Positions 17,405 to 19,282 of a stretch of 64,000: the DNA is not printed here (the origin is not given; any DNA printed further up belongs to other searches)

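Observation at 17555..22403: Catalytic-subunit-free c-c-b-c cytochrome operon with about 35 c-haem sites and two different quinone-module types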

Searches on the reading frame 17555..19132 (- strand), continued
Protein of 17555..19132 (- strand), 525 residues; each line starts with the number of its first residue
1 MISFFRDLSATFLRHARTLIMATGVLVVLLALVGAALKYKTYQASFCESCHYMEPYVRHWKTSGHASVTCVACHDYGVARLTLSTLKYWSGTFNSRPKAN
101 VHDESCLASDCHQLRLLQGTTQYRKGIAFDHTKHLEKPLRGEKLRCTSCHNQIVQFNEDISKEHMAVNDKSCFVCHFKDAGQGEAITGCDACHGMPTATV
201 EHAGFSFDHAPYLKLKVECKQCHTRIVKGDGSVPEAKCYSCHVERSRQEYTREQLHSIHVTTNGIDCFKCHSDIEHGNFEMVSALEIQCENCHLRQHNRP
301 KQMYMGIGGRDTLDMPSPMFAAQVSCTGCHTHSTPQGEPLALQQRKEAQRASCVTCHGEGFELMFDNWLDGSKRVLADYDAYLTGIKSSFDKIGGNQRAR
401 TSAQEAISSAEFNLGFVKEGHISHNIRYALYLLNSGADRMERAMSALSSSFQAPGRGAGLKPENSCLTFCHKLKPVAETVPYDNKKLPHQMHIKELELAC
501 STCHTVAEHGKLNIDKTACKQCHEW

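Call 22: search_protein_families(library=ncbifam, proteins=[L023:151-1077:+, L015:734-2464:+, L015:2489-2905:+, L015:3069-4580:+, L015:9612-11585:+, L015:11682-12893:-, L015:12907-13818:-, L024:11769-12956:-], max_evalue=0.01)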
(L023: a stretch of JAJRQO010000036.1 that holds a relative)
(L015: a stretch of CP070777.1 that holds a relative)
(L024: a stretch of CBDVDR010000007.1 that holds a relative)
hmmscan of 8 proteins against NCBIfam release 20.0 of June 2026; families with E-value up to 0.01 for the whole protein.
L023:151-1077:+ (308 aa): 9 families
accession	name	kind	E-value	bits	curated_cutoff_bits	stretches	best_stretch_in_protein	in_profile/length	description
NF041028.1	decahem_GSU2203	exception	2.1e-98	329.5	325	1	28-308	34-317/317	GSU2203 family decaheme c-type cytochrome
TIGR03508.1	decahem_SO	subfamily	6.3e-69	232.3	192.2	1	31-295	3-257/258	DmsE family decaheme c-type cytochrome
TIGR01905.1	paired_CXXCH_1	subfamily_domain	4.6e-25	87.3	25.2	2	208-243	1-37/41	doubled CXXCH domain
TIGR03153.1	cytochr_NrfH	equivalog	1.8e-12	47.5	134.2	1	92-140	25-73/138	cytochrome c nitrite reductase small subunit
NF008659.0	PRK11659.1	equivalog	1.2e-08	34.9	184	1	30-153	46-172/188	cytochrome c nitrite reductase pentaheme subunit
TIGR03146.1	cyt_nit_nrfB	equivalog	2e-07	31.4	166.6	1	30-151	11-144/145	cytochrome c nitrite reductase pentaheme subunit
NF041198.1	UshA_like_PCGU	equivalog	6.6e-06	25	275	1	32-112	444-518/519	UshA-like (seleno)protein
NF045722.1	c3_cytochr_TmcA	equivalog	0.00081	19.3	114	0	135-203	51-117/125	acidic tetraheme cytochrome c3 TmcA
NF047727.1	4hemeCytCCctA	equivalog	0.00083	19.5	180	0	56-152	32-108/109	tetraheme c-type cytochrome CctA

L015:734-2464:+ (576 aa): 1 family
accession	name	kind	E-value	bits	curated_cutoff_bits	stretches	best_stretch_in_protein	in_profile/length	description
NF041027.1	GSU2204_Se_pt_1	equivalog_domain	4.1e-168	560.8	350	1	13-576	2-580/580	GSU2204 family CXXCH-containing (seleno)protein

L015:2489-2905:+ (138 aa): 0 families

L015:3069-4580:+ (503 aa): 4 families
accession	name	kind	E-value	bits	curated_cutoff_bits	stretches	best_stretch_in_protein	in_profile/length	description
TIGR03153.1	cytochr_NrfH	equivalog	2.4e-18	66.5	134.2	1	108-210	8-110/138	cytochrome c nitrite reductase small subunit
NF011606.0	PRK15032.1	equivalog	0.00054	19.2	455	1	115-195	35-113/390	pentaheme c-type cytochrome TorC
TIGR02162.1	torC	equivalog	0.0048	16.2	478.2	1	119-187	35-108/387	pentaheme c-type cytochrome TorC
TIGR02161.1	napC_nirT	subfamily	0.0057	16.6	310.6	1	103-186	22-108/185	periplasmic nitrate (or nitrite) reductase c-type cytochrome, NapC/NirT family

L015:9612-11585:+ (657 aa): 8 families
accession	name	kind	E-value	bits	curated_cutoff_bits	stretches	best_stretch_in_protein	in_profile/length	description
TIGR01583.1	formate-DH-gamm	equivalog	2e-17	63.8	115.85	1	419-636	1-203/204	formate dehydrogenase subunit gamma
NF007924.0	PRK10639.1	equivalog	3e-12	46.7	341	1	415-641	2-209/211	formate dehydrogenase cytochrome b556 subunit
NF007558.0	PRK10179.1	equivalog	3.3e-10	40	339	1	431-642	18-212/217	formate dehydrogenase-N subunit gamma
TIGR02125.1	CytB-hydogenase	equivalog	2.2e-05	24.1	121.5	1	422-607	2-195/212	Ni/Fe-hydrogenase, b-type cytochrome subunit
NF008659.0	PRK11659.1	equivalog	5e-05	23.1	184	0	249-353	48-142/188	cytochrome c nitrite reductase pentaheme subunit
TIGR03153.1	cytochr_NrfH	equivalog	0.00029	20.9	134.2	0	211-260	22-65/138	cytochrome c nitrite reductase small subunit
TIGR03146.1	cyt_nit_nrfB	equivalog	0.0019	18.5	166.6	0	249-354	13-117/145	cytochrome c nitrite reductase pentaheme subunit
TIGR04257.1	nanowire_3heme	domain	0.0055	16.8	40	0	247-285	23-60/75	c(7)-type cytochrome triheme domain-containing protein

L015:11682-12893:- (403 aa): 1 family
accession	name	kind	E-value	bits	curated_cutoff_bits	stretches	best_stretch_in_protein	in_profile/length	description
TIGR02037.1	degP_htrA_DO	subfamily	0.0091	15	416.2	0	317-368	272-323/434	Do family serine endopeptidase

L015:12907-13818:- (303 aa): 0 families

L024:11769-12956:- (395 aa): 3 families
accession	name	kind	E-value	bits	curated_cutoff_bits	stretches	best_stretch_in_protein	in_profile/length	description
NF045713.1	CxxCH_16_HmcA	equivalog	1.3e-14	53.7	400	1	93-184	446-539/541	sulfate respiration complex hexadecaheme cytochrome HmcA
NF045784.1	9HemeCytC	equivalog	1.9e-09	37.3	640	1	125-184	256-320/328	nine-heme cytochrome c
NF045722.1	c3_cytochr_TmcA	equivalog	1.5e-07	31.3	114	1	106-184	42-125/125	acidic tetraheme cytochrome c3 TmcA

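Call 28: search_protein_families(library=pfam, proteins=[L064:10103-12982:+, L066:7269-10700:+, L066:10711-11883:+, L066:11880-15041:+, L056:10475-11635:+, L056:11625-16103:+, L056:1958-3829:+, L035:10197-12515:+, L067:12153-13421:+, L067:13372-14226:+], max_evalue=0.001)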
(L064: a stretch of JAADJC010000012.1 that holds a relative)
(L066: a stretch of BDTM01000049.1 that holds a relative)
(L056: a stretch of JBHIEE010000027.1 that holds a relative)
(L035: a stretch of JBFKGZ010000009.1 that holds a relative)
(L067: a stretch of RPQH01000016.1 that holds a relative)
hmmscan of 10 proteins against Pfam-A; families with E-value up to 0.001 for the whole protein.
L064:10103-12982:+ (959 aa): 4 families
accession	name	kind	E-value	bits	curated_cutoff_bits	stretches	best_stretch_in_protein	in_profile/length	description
PF00990.26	GGDEF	-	9.8e-42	142.9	23.8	1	784-947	1-160/161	Diguanylate cyclase, GGDEF domain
PF07494.17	Reg_prop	-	2.8e-32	107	20.4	1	34-56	1-23/24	Two component regulator propeller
PF08450.18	SGL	-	2.9e-06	27.5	26.3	0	516-587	41-105/246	SMP-30/Gluconolactonase/LRE-like region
PF07495.19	Y_Y_Y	-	4.3e-05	23.8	26.6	1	660-707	12-57/65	Y_Y_Y domain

L066:7269-10700:+ (1143 aa): 5 families
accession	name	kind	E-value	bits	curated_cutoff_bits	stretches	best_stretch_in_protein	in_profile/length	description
PF07733.18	DNA_pol3_alpha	-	8.8e-107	357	23.9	1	299-556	1-260/260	Bacterial DNA polymerase III alpha NTPase domain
PF17657.6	DNA_pol3_finger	-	1.4e-67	226.6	22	1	559-721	1-166/166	Bacterial DNA polymerase III alpha subunit finger domain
PF02811.25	PHP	-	4.7e-61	206.3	26.4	1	6-178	1-164/164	PHP domain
PF14579.12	HHH_6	-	9.2e-31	106.3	25.6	1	794-883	1-90/90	Helix-hairpin-helix motif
PF01336.31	tRNA_anti-codon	-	2.1e-11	44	27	1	980-1058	1-75/75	OB-fold nucleic acid binding domain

L066:10711-11883:+ (390 aa): 2 families
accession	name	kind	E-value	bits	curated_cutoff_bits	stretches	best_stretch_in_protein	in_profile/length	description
PF00149.33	Metallophos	-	2e-15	58.2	21.5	1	161-326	1-190/191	Calcineurin-like phosphoesterase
PF12850.12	Metallophos_2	-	3.4e-07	30.8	27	1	162-327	2-119/154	Calcineurin-like phosphoesterase superfamily domain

L066:11880-15041:+ (1053 aa): 1 family
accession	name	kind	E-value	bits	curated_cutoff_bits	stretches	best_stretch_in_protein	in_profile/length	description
PF01433.26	Peptidase_M1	-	3.8e-09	36.9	27.7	1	386-545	70-218/218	Peptidase family M1 domain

L056:10475-11635:+ (386 aa): 7 families
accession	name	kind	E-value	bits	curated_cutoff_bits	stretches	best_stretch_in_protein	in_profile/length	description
PF02665.19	Nitrate_red_gam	-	6e-08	33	22.9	1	91-163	20-88/217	Nitrate reductase gamma subunit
PF13183.11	Fer4_8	-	2.5e-07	31.6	27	1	23-81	3-66/68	4Fe-4S dicluster domain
PF13187.11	Fer4_9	-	9.2e-07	29.2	27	1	24-82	1-50/52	4Fe-4S dicluster domain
PF12838.12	Fer4_7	-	1.6e-05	25.7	27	1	25-81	2-50/52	4Fe-4S dicluster domain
PF13237.11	Fer4_10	-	7.4e-05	23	25.5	0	66-83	6-24/53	4Fe-4S dicluster domain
PF01757.29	Acyl_transf_3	-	0.00011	21.9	31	1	223-343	146-254/326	Acyltransferase domain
PF13534.11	Fer4_17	-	0.00012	23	22.2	1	24-82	1-59/61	4Fe-4S dicluster domain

L056:11625-16103:+ (1492 aa): 27 families (the best 25 are shown)
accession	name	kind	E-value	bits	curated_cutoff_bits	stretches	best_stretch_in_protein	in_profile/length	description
PF07992.20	Pyr_redox_2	-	1.2e-62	212.4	26.1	3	260-552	2-291/291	Pyridine nucleotide-disulphide oxidoreductase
PF13450.12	NAD_binding_8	-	2.1e-25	89.2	21.9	3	263-298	1-36/68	NAD(P)-binding Rossmann-like domain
PF13738.12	Pyr_redox_3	-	3.6e-23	82.7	30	2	1062-1177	160-268/305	Pyridine nucleotide-disulphide oxidoreductase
PF14691.11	Fer4_20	-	4.6e-22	78.4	25.8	1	161-241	29-112/113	Dihydroprymidine dehydrogenase domain II, 4Fe-4S cluster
PF01266.30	DAO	-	3.1e-21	76.8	27.9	2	1069-1103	2-37/353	FAD dependent oxidoreductase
PF12831.13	FAD_oxidored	-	1e-19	71.6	27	2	1069-1105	2-38/416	FAD dependent oxidoreductase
PF00890.30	FAD_binding_2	-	2.1e-19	70.4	20.4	2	1069-1105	2-38/414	FAD binding domain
PF00070.33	Pyr_redox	-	7.6e-18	65.2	22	0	260-334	1-66/82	Pyridine nucleotide-disulphide oxidoreductase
PF03486.20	HI0933_like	-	2.9e-13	50.3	50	1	1068-1105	2-39/244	HI0933-like protein Rossmann domain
PF01946.23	Thi4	-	2.5e-12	47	26.2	0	257-300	16-60/235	Thi4 family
PF01494.25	FAD_binding_3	-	8.3e-12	45.4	22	1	1068-1100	3-35/349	FAD binding domain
PF01262.27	AlaDh_PNT_C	-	2.7e-11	43.7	23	0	386-411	28-53/214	Alanine dehydrogenase/PNT, C-terminal domain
PF12838.12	Fer4_7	-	2.6e-10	41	27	2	1418-1469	1-51/52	4Fe-4S dicluster domain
PF01134.28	GIDA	-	5.7e-10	39.2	22.1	0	1069-1099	2-32/391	Glucose inhibited division protein A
PF01593.30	Amino_oxidase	-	2.1e-09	37.6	19.8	0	269-296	2-29/443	Flavin containing amine oxidoreductase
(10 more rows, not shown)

L056:1958-3829:+ (623 aa): 3 families
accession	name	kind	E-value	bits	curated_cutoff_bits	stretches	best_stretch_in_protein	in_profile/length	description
PF13609.12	Porin_4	-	4.2e-12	46.9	27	0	277-442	184-309/310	Gram-negative porin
PF13505.12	OMP_b-brl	-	1.6e-06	28.8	28.7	0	581-623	136-175/175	Outer membrane protein beta-barrel domain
PF10677.15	DUF2490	-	7.5e-05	23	29.8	0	479-518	141-180/186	Protein of unknown function (DUF2490)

L035:10197-12515:+ (772 aa): 0 families

L067:12153-13421:+ (422 aa): 4 families
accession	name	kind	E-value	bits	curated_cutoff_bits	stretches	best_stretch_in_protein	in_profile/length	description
PF14537.11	Cytochrom_c3_2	-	1.6e-10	41.7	25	0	111-163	21-69/79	Cytochrome c3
PF14522.11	Cytochrome_C7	-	2.5e-09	37.3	24.8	0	176-232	8-66/67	Cytochrome c7 and related cytochrome c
PF22113.1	Mtrc-MtrF_II-IV_dom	-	3.2e-09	37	30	1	205-383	8-175/176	Outer membrane cytochrome MtrC/MtrF-like, domains II/IV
PF09699.15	Paired_CXXCH_1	-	0.0004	20.4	20.6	0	227-261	8-40/41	Doubled CXXCH motif (Paired_CXXCH_1)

L067:13372-14226:+ (284 aa): 13 families
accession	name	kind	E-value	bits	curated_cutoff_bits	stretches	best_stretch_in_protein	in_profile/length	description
PF13247.11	Fer4_11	-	8.2e-26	90.6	26.2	1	149-244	2-99/100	4Fe-4S dicluster domain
PF12797.12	Fer4_2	-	1.2e-17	63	24.5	2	181-201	2-22/22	4Fe-4S binding domain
PF12838.12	Fer4_7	-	7.9e-16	58.7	27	3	88-173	1-52/52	4Fe-4S dicluster domain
PF00037.32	Fer4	-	9e-16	57.4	21.1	2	183-204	2-23/24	4Fe-4S binding domain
PF12837.12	Fer4_6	-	2.4e-15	56.1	25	2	181-202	1-22/24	4Fe-4S binding domain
PF13237.11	Fer4_10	-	7e-14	51.9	25.5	3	152-200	4-53/53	4Fe-4S dicluster domain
PF13187.11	Fer4_9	-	3.2e-12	46.7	27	3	88-173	1-51/52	4Fe-4S dicluster domain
PF12798.12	Fer4_3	-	2e-09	38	27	0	157-173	1-15/15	4Fe-4S binding domain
PF12800.12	Fer4_4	-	6.1e-08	32.8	24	0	87-101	2-16/17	4Fe-4S binding domain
PF13534.11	Fer4_17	-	1.3e-07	32.5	22.2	0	88-119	1-31/61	4Fe-4S dicluster domain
PF25160.1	LdpA_Fe-S-bd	-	1.3e-06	28.5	27.6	1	163-202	7-41/49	LdpA Fe-S cluster-binding domain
PF13183.11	Fer4_8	-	3e-06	28.1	27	1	87-172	3-67/68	4Fe-4S dicluster domain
PF14697.11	Fer4_21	-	0.00014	22.3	35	0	84-101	3-20/59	4Fe-4S dicluster domain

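Call 29: search_protein_families(library=pfam, proteins=[L060:10089-10772:+, L060:10848-11792:+, L060:11794-12684:+, L060:4446-5258:+, L071:3479-4798:+, L071:2701-3450:+, L061:3087-3902:+, L061:2375-3127:+, L067:14226-15395:+, L026:4269-6482:+], max_evalue=0.001)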
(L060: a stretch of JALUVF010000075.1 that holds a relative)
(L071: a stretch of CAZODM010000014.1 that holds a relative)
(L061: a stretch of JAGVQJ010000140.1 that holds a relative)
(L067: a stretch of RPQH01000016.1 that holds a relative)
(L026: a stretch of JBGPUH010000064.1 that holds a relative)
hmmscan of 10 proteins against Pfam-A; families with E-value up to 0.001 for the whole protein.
L060:10089-10772:+ (227 aa): 1 family
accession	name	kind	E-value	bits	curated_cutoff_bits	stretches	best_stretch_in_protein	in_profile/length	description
PF07758.16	DUF1614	-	1.6e-61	207.7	23.9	1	57-226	1-171/171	Protein of unknown function (DUF1614)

L060:10848-11792:+ (314 aa): 2 families
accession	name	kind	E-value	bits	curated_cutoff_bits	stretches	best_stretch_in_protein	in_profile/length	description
PF00294.29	PfkB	-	9.9e-49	166.7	25.8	1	8-295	4-296/302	pfkB family carbohydrate kinase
PF08543.17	Phos_pyr_kin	-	1.5e-07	31.5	27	1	172-280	110-223/246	Phosphomethylpyrimidine kinase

L060:11794-12684:+ (296 aa): 1 family
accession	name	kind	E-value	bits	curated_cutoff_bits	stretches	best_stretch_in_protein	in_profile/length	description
PF01791.15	DeoC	-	2.7e-40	138.9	23.8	1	33-277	3-229/229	DeoC/LacD family aldolase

L060:4446-5258:+ (270 aa): 2 families
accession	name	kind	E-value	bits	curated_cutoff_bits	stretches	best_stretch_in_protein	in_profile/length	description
PF01145.31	Band_7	-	2.7e-39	135.5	23.6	1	30-199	2-175/176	SPFH domain / Band 7 family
PF13421.11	Band_7_1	-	9.9e-05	22.5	24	1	105-184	127-208/211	SPFH domain-Band 7 family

L071:3479-4798:+ (439 aa): 1 family
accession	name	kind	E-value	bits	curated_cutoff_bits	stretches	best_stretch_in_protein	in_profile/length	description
PF14535.12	AMP-binding_C_2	-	0.00022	21.8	25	1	346-416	13-82/96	AMP-binding enzyme C-terminal domain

L071:2701-3450:+ (249 aa): 5 families
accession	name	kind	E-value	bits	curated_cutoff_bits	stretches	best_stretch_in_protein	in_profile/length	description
PF00005.33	ABC_tran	-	5.9e-34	118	25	1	23-169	1-136/137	ABC transporter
PF13304.12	AAA_21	-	8.4e-13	49.5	27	2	125-196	221-295/304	AAA domain, putative AbiEii toxin, Type IV TA system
PF09818.15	ABC_ATPase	-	7.4e-06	25.6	23.2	1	108-208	123-225/283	P-loop domain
PF12399.14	BCA_ABC_TP_C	-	9.1e-06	25.6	25.5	1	218-243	1-26/27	Branched-chain amino acid ATP-binding cassette transporter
PF13555.12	AAA_29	-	3.2e-05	24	27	1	24-66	13-54/61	P-loop containing region of AAA domain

L061:3087-3902:+ (271 aa): 2 families
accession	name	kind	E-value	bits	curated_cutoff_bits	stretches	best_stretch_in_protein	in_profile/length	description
PF00849.27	PseudoU_synth_2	-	3.8e-21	76.3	26.8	1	103-231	1-151/152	RNA pseudouridylate synthase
PF01479.30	S4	-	2.8e-09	37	22.8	1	43-84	2-44/48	S4 domain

L061:2375-3127:+ (250 aa): 2 families
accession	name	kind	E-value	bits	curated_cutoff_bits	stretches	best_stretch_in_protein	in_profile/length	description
PF01145.31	Band_7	-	2.8e-39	135.4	23.6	1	23-192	2-175/176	SPFH domain / Band 7 family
PF13421.11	Band_7_1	-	5.8e-05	23.2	24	1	111-177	140-208/211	SPFH domain-Band 7 family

L067:14226-15395:+ (389 aa): 1 family
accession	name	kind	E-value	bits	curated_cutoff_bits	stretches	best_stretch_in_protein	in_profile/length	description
PF03916.19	NrfD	-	1.3e-30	107.6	25.8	1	15-336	8-311/313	Polysulphide reductase, NrfD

L026:4269-6482:+ (737 aa): 4 families
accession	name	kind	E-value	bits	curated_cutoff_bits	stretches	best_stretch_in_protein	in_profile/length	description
PF14522.11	Cytochrome_C7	-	2.2e-18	66.3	24.8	1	210-253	1-54/67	Cytochrome c7 and related cytochrome c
PF14537.11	Cytochrom_c3_2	-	6.9e-15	55.7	25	1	219-282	4-68/79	Cytochrome c3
PF02085.21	Cytochrom_CIII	-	2.8e-14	53.7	22.9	2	208-283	19-87/101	Class III cytochrome C family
PF03264.19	Cytochrom_NNT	-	6.7e-09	36.1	24.1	1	19-104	10-102/174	NapC/NirT cytochrome c family, N-terminal region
